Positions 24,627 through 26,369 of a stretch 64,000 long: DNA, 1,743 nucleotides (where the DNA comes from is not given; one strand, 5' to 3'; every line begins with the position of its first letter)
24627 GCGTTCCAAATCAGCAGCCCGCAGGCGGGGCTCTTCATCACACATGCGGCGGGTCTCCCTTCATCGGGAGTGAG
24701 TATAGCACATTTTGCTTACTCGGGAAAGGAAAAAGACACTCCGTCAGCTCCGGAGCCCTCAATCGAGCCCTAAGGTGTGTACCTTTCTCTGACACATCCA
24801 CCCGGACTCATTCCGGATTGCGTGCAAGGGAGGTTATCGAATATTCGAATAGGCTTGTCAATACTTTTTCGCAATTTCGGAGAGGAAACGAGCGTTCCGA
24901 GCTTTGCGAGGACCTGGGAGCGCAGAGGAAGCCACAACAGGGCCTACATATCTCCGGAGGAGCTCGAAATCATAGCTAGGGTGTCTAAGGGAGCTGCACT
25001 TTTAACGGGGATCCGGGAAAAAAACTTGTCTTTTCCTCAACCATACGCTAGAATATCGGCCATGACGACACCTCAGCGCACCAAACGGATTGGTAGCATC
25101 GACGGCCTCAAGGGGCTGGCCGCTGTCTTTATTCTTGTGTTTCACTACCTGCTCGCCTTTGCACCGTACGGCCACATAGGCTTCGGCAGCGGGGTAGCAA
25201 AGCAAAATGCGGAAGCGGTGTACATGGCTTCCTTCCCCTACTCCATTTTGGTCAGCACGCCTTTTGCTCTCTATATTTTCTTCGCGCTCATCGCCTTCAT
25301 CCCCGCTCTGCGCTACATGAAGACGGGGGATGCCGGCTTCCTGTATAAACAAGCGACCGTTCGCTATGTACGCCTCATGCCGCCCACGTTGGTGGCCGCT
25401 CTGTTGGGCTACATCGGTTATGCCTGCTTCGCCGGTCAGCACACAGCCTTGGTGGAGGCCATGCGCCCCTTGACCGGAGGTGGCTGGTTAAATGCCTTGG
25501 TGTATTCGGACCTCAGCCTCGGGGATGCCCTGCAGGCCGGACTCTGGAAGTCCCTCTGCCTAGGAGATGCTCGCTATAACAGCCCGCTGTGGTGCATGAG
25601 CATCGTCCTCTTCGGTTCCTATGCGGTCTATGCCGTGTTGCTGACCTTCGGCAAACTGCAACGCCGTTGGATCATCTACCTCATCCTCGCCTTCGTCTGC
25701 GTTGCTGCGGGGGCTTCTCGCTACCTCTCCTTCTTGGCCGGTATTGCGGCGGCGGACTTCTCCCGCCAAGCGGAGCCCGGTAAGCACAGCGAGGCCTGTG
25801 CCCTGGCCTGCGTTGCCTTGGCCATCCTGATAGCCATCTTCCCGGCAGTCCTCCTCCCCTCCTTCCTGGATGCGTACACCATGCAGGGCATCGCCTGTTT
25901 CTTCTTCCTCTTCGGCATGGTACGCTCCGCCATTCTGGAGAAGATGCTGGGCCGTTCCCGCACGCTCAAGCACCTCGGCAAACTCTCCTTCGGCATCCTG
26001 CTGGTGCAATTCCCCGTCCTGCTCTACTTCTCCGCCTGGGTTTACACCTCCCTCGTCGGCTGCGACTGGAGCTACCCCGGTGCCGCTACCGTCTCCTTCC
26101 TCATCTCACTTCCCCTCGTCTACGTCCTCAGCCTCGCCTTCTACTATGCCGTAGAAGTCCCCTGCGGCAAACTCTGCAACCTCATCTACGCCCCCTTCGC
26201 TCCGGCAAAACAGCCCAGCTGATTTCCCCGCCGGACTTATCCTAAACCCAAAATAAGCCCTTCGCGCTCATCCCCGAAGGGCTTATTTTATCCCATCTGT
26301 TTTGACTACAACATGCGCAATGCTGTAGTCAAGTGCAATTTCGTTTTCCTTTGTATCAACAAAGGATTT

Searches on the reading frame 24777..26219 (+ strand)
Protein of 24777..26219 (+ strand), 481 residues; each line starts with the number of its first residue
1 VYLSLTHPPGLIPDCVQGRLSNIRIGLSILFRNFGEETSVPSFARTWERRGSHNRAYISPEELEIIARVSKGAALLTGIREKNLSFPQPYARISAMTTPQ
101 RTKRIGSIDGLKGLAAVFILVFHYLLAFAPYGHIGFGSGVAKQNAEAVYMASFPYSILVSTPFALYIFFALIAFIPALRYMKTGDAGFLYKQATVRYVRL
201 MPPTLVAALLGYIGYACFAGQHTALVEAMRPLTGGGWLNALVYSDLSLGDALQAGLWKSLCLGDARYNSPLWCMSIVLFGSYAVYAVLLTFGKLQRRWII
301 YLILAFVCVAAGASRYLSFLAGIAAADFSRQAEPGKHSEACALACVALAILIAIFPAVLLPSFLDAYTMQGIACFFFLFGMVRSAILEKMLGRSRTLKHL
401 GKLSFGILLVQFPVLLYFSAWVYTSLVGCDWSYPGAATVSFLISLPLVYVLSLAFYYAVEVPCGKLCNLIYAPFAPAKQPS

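Call 9: search_protein_families(library=pfam, proteins=[window:24777-26219:+])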
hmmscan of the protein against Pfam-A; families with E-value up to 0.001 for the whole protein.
window:24777-26219:+ (481 aa): 1 family
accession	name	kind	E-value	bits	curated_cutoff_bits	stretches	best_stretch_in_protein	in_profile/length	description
PF01757.29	Acyl_transf_3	-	3.7e-14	52.9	31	1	106-452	2-325/326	Acyltransferase domain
